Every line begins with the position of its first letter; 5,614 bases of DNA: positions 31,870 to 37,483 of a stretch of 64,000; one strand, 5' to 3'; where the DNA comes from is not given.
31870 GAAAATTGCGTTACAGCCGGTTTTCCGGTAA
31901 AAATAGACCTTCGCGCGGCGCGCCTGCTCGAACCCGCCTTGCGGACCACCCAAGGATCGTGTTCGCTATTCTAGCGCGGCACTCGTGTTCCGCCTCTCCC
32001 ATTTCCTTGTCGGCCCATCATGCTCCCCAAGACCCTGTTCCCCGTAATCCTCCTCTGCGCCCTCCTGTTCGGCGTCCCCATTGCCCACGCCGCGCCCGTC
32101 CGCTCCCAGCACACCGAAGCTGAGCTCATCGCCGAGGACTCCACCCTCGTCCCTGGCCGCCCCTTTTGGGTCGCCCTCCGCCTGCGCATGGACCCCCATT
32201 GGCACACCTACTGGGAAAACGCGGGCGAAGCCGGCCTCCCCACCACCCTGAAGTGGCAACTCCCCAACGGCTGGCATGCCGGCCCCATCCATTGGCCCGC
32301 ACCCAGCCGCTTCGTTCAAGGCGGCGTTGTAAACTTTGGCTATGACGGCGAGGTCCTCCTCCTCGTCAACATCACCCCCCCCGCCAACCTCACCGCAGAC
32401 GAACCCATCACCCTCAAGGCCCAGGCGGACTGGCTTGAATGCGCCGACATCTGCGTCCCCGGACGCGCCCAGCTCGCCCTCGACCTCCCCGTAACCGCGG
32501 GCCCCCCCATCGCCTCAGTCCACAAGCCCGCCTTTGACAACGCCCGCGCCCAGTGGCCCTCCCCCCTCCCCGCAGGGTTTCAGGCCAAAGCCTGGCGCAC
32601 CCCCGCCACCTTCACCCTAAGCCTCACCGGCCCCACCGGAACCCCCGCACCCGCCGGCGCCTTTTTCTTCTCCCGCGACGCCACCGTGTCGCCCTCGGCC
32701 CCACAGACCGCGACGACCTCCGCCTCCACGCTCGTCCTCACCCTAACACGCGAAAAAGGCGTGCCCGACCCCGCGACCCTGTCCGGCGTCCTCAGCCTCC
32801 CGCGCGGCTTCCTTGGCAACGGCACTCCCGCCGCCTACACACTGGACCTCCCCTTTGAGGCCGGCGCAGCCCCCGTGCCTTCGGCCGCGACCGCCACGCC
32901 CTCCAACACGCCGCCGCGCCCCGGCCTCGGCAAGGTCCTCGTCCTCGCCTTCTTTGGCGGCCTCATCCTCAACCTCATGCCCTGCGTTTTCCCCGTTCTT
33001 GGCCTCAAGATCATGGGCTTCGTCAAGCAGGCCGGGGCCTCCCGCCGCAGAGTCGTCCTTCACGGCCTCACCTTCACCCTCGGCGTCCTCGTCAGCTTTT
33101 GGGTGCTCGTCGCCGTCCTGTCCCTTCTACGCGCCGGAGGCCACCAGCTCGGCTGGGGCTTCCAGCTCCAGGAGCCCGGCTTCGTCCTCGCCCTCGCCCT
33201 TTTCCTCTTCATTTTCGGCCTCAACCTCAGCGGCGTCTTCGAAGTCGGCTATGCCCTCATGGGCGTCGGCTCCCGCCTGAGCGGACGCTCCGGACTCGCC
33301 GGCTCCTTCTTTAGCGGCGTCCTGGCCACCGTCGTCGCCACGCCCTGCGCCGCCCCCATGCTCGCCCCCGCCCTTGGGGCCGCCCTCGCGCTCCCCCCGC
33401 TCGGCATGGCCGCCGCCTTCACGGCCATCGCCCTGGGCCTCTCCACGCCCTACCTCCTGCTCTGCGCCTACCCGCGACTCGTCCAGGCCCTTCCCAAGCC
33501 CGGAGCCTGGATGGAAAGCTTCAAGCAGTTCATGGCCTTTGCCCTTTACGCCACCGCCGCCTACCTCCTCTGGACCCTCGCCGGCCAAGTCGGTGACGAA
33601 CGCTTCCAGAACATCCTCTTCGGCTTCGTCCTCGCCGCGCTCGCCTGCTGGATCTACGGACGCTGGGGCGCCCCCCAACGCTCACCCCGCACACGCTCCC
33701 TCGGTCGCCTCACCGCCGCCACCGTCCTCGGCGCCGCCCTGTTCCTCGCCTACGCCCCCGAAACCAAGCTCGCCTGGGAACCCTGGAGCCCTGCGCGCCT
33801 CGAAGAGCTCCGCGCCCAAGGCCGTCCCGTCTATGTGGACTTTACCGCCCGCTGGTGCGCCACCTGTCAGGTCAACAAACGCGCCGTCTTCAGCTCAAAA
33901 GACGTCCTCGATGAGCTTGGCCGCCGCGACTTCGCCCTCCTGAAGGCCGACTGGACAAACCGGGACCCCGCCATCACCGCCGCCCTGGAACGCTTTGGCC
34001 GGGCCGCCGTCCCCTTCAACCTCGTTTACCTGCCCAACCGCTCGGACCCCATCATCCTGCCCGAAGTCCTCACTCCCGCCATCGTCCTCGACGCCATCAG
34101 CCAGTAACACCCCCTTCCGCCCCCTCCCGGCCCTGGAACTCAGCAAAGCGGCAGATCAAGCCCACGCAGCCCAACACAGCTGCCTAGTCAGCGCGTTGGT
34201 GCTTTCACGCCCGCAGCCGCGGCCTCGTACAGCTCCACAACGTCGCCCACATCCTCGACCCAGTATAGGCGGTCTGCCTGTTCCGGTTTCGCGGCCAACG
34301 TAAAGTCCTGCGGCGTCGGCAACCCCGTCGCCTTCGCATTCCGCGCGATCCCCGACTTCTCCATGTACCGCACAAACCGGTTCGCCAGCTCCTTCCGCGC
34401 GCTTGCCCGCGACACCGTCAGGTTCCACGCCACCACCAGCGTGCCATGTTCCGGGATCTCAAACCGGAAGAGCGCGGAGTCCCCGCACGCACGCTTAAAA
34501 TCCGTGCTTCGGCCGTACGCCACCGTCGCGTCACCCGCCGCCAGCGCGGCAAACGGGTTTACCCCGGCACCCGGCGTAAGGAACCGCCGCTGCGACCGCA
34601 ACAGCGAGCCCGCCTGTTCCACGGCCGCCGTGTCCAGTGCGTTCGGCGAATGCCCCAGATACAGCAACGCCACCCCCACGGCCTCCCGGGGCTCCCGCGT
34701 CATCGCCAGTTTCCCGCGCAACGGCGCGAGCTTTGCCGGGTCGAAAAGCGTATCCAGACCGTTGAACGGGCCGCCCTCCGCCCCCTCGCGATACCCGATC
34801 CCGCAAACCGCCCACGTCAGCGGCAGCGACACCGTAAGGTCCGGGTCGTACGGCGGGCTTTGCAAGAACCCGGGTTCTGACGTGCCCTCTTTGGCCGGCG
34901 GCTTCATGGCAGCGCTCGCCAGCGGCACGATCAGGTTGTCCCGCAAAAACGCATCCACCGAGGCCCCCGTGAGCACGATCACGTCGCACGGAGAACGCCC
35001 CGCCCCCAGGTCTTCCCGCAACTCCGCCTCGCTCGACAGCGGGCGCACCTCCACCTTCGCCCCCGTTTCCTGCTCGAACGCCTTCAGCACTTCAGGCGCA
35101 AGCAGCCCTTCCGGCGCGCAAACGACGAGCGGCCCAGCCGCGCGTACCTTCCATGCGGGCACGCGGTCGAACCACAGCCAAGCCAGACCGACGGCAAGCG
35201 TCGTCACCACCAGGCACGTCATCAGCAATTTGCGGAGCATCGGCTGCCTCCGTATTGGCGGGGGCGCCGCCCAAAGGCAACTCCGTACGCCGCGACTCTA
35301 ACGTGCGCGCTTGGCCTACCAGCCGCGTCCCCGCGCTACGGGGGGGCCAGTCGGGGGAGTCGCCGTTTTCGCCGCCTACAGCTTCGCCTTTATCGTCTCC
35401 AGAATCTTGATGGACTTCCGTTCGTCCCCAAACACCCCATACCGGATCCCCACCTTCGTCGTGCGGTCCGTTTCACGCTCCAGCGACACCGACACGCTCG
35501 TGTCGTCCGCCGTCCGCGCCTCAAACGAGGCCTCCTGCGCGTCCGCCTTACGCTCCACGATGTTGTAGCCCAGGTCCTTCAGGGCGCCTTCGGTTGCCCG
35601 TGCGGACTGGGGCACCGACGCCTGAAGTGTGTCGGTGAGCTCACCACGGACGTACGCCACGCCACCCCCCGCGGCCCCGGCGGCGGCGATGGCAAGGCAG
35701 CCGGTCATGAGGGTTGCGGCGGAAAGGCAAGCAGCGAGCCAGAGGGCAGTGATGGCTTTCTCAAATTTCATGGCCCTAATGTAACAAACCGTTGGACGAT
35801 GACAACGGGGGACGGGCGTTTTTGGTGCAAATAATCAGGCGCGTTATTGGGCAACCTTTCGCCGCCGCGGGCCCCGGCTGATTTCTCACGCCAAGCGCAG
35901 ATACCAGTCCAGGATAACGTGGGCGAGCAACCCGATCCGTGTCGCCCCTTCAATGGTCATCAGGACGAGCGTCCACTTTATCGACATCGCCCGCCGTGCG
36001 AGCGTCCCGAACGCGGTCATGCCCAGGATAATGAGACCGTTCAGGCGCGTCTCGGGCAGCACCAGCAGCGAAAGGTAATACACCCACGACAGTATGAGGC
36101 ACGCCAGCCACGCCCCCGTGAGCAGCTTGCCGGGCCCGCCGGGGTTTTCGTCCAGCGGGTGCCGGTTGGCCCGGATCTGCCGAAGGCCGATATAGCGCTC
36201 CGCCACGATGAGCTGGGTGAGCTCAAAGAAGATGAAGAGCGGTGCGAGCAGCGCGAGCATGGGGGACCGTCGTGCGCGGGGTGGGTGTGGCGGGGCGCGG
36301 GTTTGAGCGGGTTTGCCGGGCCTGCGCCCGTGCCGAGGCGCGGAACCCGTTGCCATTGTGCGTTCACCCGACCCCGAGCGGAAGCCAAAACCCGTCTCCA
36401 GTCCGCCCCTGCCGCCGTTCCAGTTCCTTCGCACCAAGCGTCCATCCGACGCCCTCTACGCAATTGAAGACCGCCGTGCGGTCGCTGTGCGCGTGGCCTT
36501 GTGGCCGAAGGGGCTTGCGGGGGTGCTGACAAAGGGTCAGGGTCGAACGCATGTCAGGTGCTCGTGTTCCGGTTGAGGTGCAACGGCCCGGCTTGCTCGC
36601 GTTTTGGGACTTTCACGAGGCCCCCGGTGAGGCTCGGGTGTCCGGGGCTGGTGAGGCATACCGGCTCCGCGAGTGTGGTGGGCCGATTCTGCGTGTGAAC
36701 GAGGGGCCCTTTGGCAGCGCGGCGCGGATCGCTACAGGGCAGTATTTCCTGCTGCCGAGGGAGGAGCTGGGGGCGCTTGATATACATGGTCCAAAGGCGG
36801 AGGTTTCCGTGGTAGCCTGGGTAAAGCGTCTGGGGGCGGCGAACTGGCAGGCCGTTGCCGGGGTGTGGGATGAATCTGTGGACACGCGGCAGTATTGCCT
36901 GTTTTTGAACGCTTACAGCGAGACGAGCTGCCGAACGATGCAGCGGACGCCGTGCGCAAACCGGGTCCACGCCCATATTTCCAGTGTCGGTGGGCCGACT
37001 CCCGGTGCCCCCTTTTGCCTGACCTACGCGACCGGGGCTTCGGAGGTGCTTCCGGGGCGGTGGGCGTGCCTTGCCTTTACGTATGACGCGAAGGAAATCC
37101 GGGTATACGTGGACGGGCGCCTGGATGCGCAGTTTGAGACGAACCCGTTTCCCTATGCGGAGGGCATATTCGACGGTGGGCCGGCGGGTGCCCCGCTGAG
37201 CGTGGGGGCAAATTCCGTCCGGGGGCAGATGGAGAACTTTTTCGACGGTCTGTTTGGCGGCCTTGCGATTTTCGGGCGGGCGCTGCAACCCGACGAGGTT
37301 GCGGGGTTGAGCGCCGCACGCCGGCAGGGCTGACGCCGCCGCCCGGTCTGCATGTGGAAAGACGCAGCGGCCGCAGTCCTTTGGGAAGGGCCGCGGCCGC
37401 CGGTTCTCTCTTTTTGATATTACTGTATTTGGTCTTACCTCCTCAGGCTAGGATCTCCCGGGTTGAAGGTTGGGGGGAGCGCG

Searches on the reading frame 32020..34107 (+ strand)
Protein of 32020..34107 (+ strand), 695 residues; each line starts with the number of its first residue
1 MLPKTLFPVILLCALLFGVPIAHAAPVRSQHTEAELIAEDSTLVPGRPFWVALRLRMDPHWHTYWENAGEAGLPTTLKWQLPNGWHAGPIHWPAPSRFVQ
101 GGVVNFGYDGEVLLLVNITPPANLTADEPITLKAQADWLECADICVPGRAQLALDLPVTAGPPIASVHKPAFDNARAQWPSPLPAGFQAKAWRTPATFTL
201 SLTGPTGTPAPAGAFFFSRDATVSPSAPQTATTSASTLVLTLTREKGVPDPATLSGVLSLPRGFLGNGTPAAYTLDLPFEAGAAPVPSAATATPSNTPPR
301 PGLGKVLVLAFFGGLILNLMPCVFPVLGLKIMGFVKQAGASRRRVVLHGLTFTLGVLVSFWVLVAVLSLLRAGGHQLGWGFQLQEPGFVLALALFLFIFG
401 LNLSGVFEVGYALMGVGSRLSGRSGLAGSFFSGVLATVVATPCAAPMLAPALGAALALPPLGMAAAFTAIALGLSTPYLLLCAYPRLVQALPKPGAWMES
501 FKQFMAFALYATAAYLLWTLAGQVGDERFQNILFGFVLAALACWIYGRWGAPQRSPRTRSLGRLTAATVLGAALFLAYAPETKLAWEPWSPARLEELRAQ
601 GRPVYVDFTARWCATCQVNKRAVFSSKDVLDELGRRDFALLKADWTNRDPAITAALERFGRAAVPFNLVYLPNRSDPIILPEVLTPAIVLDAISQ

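Call 9: search_protein_families(library=pfam, proteins=[window:32020-34107:+], max_evalue=0.001)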
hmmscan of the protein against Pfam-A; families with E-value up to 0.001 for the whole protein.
window:32020-34107:+ (695 aa): 4 families
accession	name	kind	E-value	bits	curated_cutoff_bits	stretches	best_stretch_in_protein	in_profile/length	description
PF11412.14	DsbD_N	-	1.1e-19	71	25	1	34-154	2-116/119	Thiol:disulfide interchange protein DsbD, N-terminal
PF13899.12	Thioredoxin_7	-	2.8e-19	69.5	27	1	585-670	1-81/83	Thioredoxin-like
PF02683.22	DsbD_TM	-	5.7e-14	52.4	27.1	1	307-517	4-215/219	Cytochrome C biogenesis protein transmembrane domain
PF03190.21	Thioredox_DsbH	-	5.7e-05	23.6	27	1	575-648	11-83/163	Protein of unknown function, DUF255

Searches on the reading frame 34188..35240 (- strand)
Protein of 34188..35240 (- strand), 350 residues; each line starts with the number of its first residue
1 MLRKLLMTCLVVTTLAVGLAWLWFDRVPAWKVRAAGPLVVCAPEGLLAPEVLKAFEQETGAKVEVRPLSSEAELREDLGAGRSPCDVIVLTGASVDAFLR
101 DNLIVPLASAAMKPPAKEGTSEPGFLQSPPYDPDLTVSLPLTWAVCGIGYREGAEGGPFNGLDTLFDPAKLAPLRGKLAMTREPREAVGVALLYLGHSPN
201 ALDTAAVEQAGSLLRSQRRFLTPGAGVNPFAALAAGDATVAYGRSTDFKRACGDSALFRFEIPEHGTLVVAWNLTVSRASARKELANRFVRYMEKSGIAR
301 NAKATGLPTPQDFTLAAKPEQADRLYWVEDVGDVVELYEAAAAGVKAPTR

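Call 9: search_protein_families(library=pfam, proteins=[window:34188-35240:-], max_evalue=0.001)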
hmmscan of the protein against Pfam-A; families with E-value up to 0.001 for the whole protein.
window:34188-35240:- (350 aa): 3 families
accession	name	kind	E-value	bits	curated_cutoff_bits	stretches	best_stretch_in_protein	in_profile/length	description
PF13416.11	SBP_bac_8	-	5.4e-08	33.4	27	1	51-310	2-261/279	Bacterial extracellular solute-binding protein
PF13531.11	SBP_bac_11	-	3.4e-07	30.7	25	1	50-294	15-213/227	Bacterial extracellular solute-binding protein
PF01547.30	SBP_bac_1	-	3.6e-05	24.3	26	0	49-113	11-79/307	Bacterial extracellular solute-binding protein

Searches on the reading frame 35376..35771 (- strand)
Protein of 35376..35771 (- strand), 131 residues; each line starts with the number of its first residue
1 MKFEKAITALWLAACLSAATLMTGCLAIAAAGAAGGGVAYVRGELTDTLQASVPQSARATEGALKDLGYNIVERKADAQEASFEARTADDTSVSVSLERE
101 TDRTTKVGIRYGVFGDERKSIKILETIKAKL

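Call 96: search_protein_families(library=pfam, proteins=[window:35376-35771:-], max_evalue=0.01)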
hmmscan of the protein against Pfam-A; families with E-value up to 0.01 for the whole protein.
window:35376-35771:- (131 aa): 1 family
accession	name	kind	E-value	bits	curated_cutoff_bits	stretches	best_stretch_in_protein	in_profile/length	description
PF12092.13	DUF3568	-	1.9e-29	102.7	23.2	1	12-129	4-123/124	Protein of unknown function (DUF3568)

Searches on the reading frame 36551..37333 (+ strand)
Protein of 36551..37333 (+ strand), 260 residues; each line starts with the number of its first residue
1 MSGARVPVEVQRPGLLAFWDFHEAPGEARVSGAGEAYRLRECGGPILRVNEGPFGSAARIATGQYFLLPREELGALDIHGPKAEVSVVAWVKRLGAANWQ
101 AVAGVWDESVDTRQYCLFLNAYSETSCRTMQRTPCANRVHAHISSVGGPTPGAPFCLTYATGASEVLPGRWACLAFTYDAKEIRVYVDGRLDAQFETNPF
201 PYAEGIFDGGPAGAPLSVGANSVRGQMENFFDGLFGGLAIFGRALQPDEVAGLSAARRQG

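Call 9: search_protein_families(library=pfam, proteins=[window:36551-37333:+], max_evalue=0.001)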
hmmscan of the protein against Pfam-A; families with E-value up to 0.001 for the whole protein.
window:36551-37333:+ (260 aa): 1 family
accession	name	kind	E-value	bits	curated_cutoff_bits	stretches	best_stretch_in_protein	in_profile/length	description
PF13385.13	Laminin_G_3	-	2.6e-15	57.3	27.6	1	82-251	16-151/151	Concanavalin A-like lectin/glucanases superfamily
